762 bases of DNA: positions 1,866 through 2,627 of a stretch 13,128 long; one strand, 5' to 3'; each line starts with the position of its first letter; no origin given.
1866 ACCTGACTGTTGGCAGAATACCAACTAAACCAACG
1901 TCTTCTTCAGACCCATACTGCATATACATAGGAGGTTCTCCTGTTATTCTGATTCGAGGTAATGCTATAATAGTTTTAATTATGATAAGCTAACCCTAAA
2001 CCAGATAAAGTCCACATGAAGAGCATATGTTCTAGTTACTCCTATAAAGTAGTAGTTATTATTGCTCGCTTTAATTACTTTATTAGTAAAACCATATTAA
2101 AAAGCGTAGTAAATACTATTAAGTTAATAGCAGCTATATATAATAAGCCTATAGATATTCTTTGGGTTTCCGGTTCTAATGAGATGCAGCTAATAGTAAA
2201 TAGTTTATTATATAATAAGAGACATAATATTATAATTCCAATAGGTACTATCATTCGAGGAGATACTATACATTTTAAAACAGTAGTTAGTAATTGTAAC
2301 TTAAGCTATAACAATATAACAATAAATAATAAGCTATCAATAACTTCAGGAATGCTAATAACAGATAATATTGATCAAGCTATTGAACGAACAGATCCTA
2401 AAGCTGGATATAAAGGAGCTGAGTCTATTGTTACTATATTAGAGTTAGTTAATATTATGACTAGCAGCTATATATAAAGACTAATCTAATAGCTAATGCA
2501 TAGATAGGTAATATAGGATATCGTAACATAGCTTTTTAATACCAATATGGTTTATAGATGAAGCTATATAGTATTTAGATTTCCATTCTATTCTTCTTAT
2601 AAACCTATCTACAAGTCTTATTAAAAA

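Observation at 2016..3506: Low-GC island A (ribH, obg) with Enterobacterales-like proteins inside a higher-GC, Burkholderiales-like backbone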

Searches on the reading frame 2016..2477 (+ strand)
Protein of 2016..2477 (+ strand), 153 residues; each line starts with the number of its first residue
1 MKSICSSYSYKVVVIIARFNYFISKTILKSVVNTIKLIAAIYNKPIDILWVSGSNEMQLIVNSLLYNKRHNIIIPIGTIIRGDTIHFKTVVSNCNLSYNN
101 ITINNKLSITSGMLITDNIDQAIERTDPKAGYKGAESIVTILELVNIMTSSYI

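Call 16: find_homologous_proteins(query=window:2016-2477:+)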
Query window:2016-2477:+ (153 aa): 7 proteins with E <= 0.001 among 24 candidates.
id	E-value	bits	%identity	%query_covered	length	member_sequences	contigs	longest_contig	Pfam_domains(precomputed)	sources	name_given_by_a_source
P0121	4.5e-89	313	100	100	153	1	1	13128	PF00885.25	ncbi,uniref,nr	ncbi:6,7-dimethyl-8-ribityllumazine synthase [Candidatus Tremblaya phenacola]|uniref:6,7-dimethyl-8-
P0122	5.4e-79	281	92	98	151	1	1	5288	PF00885.25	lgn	-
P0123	1.7e-66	240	81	98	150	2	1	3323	PF00885.25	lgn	-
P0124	4.6e-25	106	40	89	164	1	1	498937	PF00885.25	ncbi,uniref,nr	ncbi:6,7-dimethyl-8-ribityllumazine synthase [Enterobacteriaceae endosymbiont of Plateumaris rustica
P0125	1.6e-24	104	41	88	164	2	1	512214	PF00885.25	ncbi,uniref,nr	ncbi:6,7-dimethyl-8-ribityllumazine synthase [Enterobacteriaceae endosymbiont of Plateumaris braccat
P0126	8.1e-20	89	34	91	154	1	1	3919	PF00885.25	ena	-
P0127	7.1e-19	86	34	90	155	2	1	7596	PF00885.25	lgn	-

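Call 24: search_protein_families(library=ncbifam, proteins=[window:2016-2477:+], max_evalue=0.01)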
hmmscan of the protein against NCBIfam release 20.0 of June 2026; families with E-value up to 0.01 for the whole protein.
window:2016-2477:+ (153 aa): 2 families
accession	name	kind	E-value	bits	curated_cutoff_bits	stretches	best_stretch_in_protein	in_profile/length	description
TIGR00114.1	lumazine-synth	equivalog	5.2e-27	94.6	84.6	1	11-147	2-137/138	6,7-dimethyl-8-ribityllumazine synthase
NF000814.0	PRK00061.2-2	equivalog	3e-16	59.6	174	1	9-148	17-155/160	6,7-dimethyl-8-ribityllumazine synthase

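Call 27: search_protein_representatives(protein=window:2016-2477:+)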
Query: 153 residues. Proteins with E-value up to 0.001 (for the whole library): 2012; up to 1e-10: 229; up to 1e-30: 1. The best 150 are listed.
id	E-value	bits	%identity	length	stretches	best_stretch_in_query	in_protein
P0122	1.7e-79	280.8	92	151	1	1-150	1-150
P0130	1.4e-23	99.6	34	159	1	5-149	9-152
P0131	1.8e-22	96.1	34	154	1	9-148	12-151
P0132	1.9e-22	96.0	35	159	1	10-148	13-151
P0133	2.4e-19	85.9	33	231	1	9-147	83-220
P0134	4.8e-19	85.0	31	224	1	7-147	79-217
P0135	5.9e-19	84.7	23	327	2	10-148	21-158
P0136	8.6e-19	84.2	30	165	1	12-149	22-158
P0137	1.5e-18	83.3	30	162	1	7-148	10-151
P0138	2.4e-18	82.7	33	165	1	11-147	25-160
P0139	2.5e-18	82.7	32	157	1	8-148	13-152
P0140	2.8e-18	82.5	31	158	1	10-149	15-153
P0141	4.6e-18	81.8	32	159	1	7-148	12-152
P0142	5.1e-18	81.6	35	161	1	11-149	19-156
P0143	6.2e-18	81.4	34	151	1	7-148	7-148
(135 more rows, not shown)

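Call 28: list_cluster_members(proteins=[P0130, P0131, P0132, P0136, P0137, P0138, P0139, P0140, P0141, P0142])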
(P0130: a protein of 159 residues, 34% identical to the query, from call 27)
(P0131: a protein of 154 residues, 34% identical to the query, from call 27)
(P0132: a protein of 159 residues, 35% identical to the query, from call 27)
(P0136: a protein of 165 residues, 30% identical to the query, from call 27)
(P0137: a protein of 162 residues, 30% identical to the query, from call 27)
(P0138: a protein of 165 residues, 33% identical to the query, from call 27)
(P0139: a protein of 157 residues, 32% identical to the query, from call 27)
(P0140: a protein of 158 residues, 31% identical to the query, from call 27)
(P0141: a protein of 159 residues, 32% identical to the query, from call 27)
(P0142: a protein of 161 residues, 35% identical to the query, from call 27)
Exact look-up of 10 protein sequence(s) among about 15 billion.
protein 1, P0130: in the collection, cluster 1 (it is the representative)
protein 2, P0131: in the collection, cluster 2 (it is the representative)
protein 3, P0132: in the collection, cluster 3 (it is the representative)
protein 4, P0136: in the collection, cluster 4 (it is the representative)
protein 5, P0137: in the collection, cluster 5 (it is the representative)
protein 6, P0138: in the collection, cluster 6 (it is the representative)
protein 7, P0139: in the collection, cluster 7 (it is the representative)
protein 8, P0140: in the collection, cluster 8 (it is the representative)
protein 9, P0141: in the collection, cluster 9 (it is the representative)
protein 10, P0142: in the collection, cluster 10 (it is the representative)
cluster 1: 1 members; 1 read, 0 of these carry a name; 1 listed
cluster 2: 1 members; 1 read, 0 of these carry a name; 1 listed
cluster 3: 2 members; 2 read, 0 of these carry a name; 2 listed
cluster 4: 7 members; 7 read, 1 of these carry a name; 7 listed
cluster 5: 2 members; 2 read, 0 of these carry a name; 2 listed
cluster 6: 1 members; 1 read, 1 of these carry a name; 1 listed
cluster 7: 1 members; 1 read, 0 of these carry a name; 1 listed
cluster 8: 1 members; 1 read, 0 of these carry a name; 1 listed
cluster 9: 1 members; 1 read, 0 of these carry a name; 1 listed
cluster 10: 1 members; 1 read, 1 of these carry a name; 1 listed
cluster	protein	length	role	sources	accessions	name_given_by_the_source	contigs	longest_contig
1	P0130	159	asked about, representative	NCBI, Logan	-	-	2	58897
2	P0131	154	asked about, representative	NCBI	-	-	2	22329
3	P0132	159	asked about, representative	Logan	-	-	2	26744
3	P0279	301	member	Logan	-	-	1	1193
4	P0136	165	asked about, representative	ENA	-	-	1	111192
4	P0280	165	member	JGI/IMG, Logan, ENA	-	6,7-dimethyl-8-ribityllumazine synthase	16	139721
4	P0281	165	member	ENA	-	-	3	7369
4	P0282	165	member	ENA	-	-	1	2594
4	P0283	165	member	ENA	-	-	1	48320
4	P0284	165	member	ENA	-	-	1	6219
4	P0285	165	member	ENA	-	-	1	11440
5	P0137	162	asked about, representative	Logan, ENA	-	-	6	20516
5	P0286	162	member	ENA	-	-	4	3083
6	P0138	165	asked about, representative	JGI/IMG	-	6,7-dimethyl-8-ribityllumazine synthase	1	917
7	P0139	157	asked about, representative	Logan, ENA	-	-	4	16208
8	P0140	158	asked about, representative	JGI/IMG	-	-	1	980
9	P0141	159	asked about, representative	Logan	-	-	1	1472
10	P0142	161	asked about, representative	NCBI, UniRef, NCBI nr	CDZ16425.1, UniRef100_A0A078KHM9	6,7-dimethyl-8-ribityllumazine synthase [Candidatus Johnevansia muelleri] | 6,7-dimethyl-8-ribityllumazine synthase n=1 Tax=Candidatus Johnevansia muelleri ... | 6,7-dimethyl-8-ribityllumazine synthase [Candidatus Evansia muelleri]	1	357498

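Call 30: find_encoding_contigs(protein=P0122, flank=10000, max_places=3)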
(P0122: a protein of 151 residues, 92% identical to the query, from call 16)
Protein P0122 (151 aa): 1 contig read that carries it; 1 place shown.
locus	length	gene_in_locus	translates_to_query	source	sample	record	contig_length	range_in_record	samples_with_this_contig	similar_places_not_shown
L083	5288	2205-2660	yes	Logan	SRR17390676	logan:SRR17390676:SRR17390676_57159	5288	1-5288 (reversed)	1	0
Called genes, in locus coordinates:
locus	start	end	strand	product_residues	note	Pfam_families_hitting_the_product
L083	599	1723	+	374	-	PF00350:Dynamin_N (faint), PF03193:RsgA_GTPase (faint), PF02421:FeoB_N, PF01926:MMR_HSR1, PF00009:GTP_EFTU (weak), PF14714:KH_dom-like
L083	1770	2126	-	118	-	PF02130:YbeY (weak)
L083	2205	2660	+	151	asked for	PF00885:DMRL_synthase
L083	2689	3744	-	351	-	PF01018:GTP1_OBG, PF02421:FeoB_N, PF01926:MMR_HSR1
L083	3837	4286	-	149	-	PF04386:SspB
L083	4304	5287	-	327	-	?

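Call 55: search_dna_similar(query=window:2016-2477:+, collection=plasmids, mode=protein, max_rows=25, max_evalue=0.001)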
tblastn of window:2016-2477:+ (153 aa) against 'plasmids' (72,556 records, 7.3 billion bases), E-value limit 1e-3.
Records with a match: 59; places in all: 60; records where one place covers at least 80% of the query: 56.
Best place of each record, by identity: <60% 59.
By first word of the organism name: Enterococcus 19; Escherichia 5; Bacillus 5; Acinetobacter 4; Lactobacillus 3; Proteus 2; Deinococcus 2; Providencia 1; Enterobacter 1; Klebsiella 1; and 16 more.
By predicted mobility (MOB-suite, as given by PLSDB): non-mobilizable 43; mobilizable 8; conjugative 8.
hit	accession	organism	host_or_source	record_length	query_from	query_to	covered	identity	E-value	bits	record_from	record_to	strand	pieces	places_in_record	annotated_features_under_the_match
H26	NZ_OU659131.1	Providencia alcalifaciens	Canis lupus familiaris,intestine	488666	1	150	98%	36.7%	6e-23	100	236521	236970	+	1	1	ribE: 6,7-dimethyl-8-ribityllumazine synthase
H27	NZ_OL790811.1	Proteus mirabilis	-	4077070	1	150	98%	34.7%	2e-21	96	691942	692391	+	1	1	none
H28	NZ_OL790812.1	Proteus mirabilis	-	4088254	1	150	98%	34.7%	2e-21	96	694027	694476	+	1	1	none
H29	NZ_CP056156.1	Enterobacter hormaechei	culture,Wastewater influent sample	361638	11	150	92%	35.0%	3e-18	87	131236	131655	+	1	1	ribE: 6,7-dimethyl-8-ribityllumazine synthase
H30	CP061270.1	Escherichia coli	Sheep,cell culture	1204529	11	150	92%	34.3%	2e-18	87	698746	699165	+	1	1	ribE: 6,7-dimethyl-8-ribityllumazine synthase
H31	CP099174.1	Escherichia coli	culture,Pooled soil sample collected ...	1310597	11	150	92%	34.3%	2e-18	87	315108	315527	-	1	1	ribE: 6,7-dimethyl-8-ribityllumazine synthase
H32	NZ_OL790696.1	Escherichia coli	-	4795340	11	150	92%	34.3%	2e-18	87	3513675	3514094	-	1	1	none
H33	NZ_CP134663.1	Escherichia coli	Larus michahellis,bacteria,cloaca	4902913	11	150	92%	34.3%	2e-18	87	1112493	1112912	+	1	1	none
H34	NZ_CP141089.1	Escherichia coli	Homo sapiens,Infected Human Urine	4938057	11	150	92%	34.3%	2e-18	87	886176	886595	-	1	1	none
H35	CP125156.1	Klebsiella pneumoniae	-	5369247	11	150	92%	34.3%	2e-18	87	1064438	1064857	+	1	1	ribE: 6,7-dimethyl-8-ribityllumazine synthase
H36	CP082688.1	Salmonella enterica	ground turkey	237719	1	150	98%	32.0%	3e-17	84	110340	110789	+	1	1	ribE: 6,7-dimethyl-8-ribityllumazine synthase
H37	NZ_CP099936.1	Vibrio parahaemolyticus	Anadara tuberculosa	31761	11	149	91%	34.5%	2e-17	85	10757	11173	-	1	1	ribE: 6,7-dimethyl-8-ribityllumazine synthase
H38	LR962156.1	Enterococcus faecalis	-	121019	11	147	90%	34.3%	7e-13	72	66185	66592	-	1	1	record has no annotation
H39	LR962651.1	Enterococcus faecalis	-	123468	11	147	90%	34.3%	8e-13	72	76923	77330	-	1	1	record has no annotation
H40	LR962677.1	Enterococcus faecalis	-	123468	11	147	90%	34.3%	8e-13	72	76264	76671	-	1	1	record has no annotation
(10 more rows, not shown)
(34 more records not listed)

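Call 57: search_dna_similar(query=window:2016-2477:+, collection=plasmids, mode=protein, max_rows=60, max_evalue=1)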
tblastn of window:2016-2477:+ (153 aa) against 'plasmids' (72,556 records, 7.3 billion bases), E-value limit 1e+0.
Records with a match: 62; places in all: 63; records where one place covers at least 80% of the query: 58.
Best place of each record, by identity: <60% 62.
By first word of the organism name: Enterococcus 19; Escherichia 5; Bacillus 5; Acinetobacter 4; Lactobacillus 3; Proteus 2; Neisseria 2; Deinococcus 2; Providencia 1; Enterobacter 1; and 18 more.
By predicted mobility (MOB-suite, as given by PLSDB): non-mobilizable 46; mobilizable 8; conjugative 8.
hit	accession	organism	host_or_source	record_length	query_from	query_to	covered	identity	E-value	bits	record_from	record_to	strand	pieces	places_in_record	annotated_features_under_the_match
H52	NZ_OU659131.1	Providencia alcalifaciens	Canis lupus familiaris,intestine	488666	1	150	98%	36.7%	6e-23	100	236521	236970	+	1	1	ribE: 6,7-dimethyl-8-ribityllumazine synthase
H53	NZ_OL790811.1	Proteus mirabilis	-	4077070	1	150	98%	34.7%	2e-21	96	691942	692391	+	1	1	none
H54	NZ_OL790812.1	Proteus mirabilis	-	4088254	1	150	98%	34.7%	2e-21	96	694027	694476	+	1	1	none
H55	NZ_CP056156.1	Enterobacter hormaechei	culture,Wastewater influent sample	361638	11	150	92%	35.0%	3e-18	87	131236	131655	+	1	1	ribE: 6,7-dimethyl-8-ribityllumazine synthase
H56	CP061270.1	Escherichia coli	Sheep,cell culture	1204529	11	150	92%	34.3%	2e-18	87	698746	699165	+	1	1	ribE: 6,7-dimethyl-8-ribityllumazine synthase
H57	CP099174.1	Escherichia coli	culture,Pooled soil sample collected ...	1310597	11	150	92%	34.3%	2e-18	87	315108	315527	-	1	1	ribE: 6,7-dimethyl-8-ribityllumazine synthase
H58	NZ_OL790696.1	Escherichia coli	-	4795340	11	150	92%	34.3%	2e-18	87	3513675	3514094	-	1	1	none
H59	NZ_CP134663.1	Escherichia coli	Larus michahellis,bacteria,cloaca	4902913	11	150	92%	34.3%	2e-18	87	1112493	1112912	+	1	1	none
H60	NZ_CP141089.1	Escherichia coli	Homo sapiens,Infected Human Urine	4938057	11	150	92%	34.3%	2e-18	87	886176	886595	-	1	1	none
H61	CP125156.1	Klebsiella pneumoniae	-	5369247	11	150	92%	34.3%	2e-18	87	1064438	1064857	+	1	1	ribE: 6,7-dimethyl-8-ribityllumazine synthase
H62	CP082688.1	Salmonella enterica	ground turkey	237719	1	150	98%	32.0%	3e-17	84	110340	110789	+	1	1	ribE: 6,7-dimethyl-8-ribityllumazine synthase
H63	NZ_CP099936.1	Vibrio parahaemolyticus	Anadara tuberculosa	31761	11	149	91%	34.5%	2e-17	85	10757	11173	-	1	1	ribE: 6,7-dimethyl-8-ribityllumazine synthase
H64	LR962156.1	Enterococcus faecalis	-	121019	11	147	90%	34.3%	7e-13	72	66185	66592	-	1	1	record has no annotation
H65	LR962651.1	Enterococcus faecalis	-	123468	11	147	90%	34.3%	8e-13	72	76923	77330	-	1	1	record has no annotation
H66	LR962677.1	Enterococcus faecalis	-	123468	11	147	90%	34.3%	8e-13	72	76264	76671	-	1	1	record has no annotation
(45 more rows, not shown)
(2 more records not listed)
